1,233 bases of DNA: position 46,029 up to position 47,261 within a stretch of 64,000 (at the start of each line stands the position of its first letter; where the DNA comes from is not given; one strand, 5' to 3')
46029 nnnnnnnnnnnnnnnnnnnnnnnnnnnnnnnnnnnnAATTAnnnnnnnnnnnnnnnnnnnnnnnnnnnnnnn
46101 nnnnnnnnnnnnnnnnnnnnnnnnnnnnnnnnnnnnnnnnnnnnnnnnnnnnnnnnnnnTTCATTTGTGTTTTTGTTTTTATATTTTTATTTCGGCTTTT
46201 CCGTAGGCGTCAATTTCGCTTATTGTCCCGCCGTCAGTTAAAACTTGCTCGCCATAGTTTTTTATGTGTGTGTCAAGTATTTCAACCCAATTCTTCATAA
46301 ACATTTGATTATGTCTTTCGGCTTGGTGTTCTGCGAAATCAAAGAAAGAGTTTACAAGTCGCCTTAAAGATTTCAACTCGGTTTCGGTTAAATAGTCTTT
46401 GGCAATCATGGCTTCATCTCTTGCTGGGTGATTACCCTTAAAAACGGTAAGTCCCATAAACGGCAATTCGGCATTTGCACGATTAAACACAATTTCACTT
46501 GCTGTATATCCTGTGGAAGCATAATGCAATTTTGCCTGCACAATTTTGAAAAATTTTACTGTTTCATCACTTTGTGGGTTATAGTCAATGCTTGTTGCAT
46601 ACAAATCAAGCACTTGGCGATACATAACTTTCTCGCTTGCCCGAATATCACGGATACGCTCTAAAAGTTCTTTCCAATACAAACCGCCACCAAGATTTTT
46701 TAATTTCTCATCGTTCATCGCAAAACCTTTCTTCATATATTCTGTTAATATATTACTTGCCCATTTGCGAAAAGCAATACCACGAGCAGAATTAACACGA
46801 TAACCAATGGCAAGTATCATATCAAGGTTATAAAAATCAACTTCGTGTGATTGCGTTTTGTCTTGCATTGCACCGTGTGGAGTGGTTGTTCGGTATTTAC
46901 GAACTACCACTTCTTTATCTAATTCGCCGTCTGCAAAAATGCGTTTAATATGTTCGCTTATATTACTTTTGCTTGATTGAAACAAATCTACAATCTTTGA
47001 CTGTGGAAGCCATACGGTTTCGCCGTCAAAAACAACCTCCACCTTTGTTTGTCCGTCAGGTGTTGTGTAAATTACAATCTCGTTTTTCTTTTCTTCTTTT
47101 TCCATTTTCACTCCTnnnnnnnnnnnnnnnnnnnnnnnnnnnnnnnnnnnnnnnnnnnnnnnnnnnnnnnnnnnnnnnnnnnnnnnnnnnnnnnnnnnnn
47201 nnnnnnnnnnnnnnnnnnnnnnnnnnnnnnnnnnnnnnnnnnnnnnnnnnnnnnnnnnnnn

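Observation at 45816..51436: Type III R-M island with RhuM and unknown passengers beside tRNA-Tyr, with no mobility genes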

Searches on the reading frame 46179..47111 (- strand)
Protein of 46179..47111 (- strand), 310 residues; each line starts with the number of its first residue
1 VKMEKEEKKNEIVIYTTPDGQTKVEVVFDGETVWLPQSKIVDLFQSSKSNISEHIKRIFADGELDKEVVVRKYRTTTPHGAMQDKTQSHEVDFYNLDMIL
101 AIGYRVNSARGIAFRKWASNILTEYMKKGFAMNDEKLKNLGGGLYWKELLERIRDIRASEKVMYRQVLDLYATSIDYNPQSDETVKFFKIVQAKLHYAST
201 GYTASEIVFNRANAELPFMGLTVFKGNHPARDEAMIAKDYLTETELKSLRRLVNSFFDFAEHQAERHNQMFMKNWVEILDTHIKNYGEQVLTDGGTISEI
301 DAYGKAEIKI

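Call 4: search_protein_families(library=pfam, proteins=[window:46179-47111:-], max_evalue=0.01)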
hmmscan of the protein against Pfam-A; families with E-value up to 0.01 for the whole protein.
window:46179-47111:- (310 aa): 1 family
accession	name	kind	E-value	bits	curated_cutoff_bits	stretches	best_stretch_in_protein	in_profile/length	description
PF13310.11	Virulence_RhuM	-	1.3e-92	310.1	33.7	1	69-307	2-238/252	Virulence protein RhuM family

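Call 5: search_protein_families(library=padloc, proteins=[window:46179-47111:-], max_evalue=0.01)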
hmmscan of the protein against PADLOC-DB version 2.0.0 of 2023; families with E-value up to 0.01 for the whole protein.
window:46179-47111:- (310 aa): 39 families (the best 25 are shown)
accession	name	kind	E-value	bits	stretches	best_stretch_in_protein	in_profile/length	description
PDLC04843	PDC-S05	-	1.5e-130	433.3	1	7-307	3-297/330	-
PDLC04853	PDC-S05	-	2.3e-125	416.2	1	5-307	3-300/336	-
PDLC04852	PDC-S05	-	3.2e-115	382.7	1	4-307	5-306/346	-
PDLC04851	PDC-S05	-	4.1e-112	372.6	1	1-307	1-309/342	-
PDLC04864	PDC-S05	-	3.4e-101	336.2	1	65-308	2-242/277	-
PDLC04868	PDC-S05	-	5.6e-101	335.9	1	7-307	3-306/335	-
PDLC04871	PDC-S05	-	1.2e-90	302.6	1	6-306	127-430/468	-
PDLC04870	PDC-S05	-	1.1e-83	277.9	1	3-214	1-209/214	-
PDLC04876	PDC-S05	-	9e-62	205.9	1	3-174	1-171/174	-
PDLC04872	PDC-S05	-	1.2e-48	162.8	1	8-141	3-133/152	-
PDLC04965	PDC-S23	-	1.3e-48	164.1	1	8-153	3-143/327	-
PDLC04858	PDC-S05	-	2.1e-48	161.6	1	8-140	3-129/138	-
PDLC04854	PDC-S05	-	1.5e-47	160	1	9-186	3-181/212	-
PDLC04964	PDC-S23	-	2.2e-46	156.6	1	9-155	3-147/331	-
PDLC04879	PDC-S05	-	1.6e-43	147.2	1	8-136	3-126/285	-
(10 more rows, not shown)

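Call 6: search_protein_families(library=ncbifam, proteins=[window:46179-47111:-], max_evalue=0.01)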
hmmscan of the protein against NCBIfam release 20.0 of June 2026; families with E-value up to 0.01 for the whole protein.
window:46179-47111:- (310 aa): 0 families

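Call 12: find_encoding_contigs(protein=window:46179-47111:-, flank=10000, max_places=10)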
Protein window:46179-47111:- (310 aa): no gene with exactly this product is on record in the collection.

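Call 28: search_protein_families(library=phrogs, proteins=[window:46179-47111:-], max_evalue=1)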
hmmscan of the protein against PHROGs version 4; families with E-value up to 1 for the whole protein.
window:46179-47111:- (310 aa): 2 families
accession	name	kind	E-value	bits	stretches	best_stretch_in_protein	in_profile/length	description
phrog_7780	-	unknown function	0.12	13.7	1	23-40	3-20/54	-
phrog_8166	-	unknown function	0.21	13.1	0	13-35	58-82/100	-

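Call 59: search_solved_structures(query=window:46179-47111:-, max_evalue=1)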
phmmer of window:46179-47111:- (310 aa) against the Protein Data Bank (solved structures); distinct sequences matched with E-value up to 1: 1.
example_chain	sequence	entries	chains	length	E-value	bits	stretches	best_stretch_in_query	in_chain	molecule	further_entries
6xr2_A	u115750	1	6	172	0.052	16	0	198-277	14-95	dTor_3x57R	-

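Call 90: find_related_loci(query=window:46179-47105:-, collection=viral_contigs, flank=4000)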
Query window:46179-47105:- (308 aa) in viral_contigs; peptide patterns used: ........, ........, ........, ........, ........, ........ (x = any residue, [..] = any of these).
16 stretches matched a pattern; 8 encode a relative of the query (tblastn E <= 1e-3); 8 distinct loci.
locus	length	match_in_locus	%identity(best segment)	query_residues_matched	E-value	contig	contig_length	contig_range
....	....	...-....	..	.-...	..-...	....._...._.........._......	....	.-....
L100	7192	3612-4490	55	6-304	4e-110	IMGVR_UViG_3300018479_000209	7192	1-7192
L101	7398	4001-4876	45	9-303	4e-86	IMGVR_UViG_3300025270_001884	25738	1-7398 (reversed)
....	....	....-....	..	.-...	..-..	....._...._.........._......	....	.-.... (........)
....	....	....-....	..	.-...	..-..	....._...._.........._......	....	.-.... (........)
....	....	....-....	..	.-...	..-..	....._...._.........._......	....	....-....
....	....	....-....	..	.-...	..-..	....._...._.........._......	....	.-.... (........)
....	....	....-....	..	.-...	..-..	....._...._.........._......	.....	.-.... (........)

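Call 92: search_protein_families(library=pfam, proteins=[L101:2082-3968:+, L101:3965-5017:+, L101:5090-7300:+, L100:4597-4923:+, L100:4932-5480:+], max_evalue=0.001)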
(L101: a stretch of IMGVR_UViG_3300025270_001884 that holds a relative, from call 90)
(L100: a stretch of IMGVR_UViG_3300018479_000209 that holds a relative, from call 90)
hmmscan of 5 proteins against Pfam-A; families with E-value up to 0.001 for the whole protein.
L101:2082-3968:+ (628 aa): 2 families
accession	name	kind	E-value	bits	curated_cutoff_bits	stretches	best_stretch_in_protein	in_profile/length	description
PF01555.25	N6_N4_Mtase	-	2e-35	123.2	26.7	1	122-448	1-210/221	DNA methylase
PF02086.21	MethyltransfD12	-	0.00086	19.5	22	0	115-168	169-230/253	D12 class N6 adenine-specific DNA methyltransferase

L101:3965-5017:+ (350 aa): 1 family
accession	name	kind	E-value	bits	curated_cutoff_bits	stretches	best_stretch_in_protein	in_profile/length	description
PF13310.11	Virulence_RhuM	-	8.4e-113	376.2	33.7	1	70-318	1-250/252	Virulence protein RhuM family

L101:5090-7300:+ (736 aa): 2 families
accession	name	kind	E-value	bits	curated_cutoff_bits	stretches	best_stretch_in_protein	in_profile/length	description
PF04851.21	ResIII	-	8.1e-13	49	22.5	1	108-272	21-162/164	Type III restriction enzyme, res subunit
PF00270.35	DEAD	-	7.7e-08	32.7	26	1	115-273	19-161/167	DEAD/DEAH box helicase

L100:4597-4923:+ (108 aa): 0 families

L100:4932-5480:+ (182 aa): 1 family
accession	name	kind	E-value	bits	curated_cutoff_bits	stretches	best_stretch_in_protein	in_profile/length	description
PF19652.4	DUF6155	-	2.5e-05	24.6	27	1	8-158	4-151/170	Family of unknown function (DUF6155)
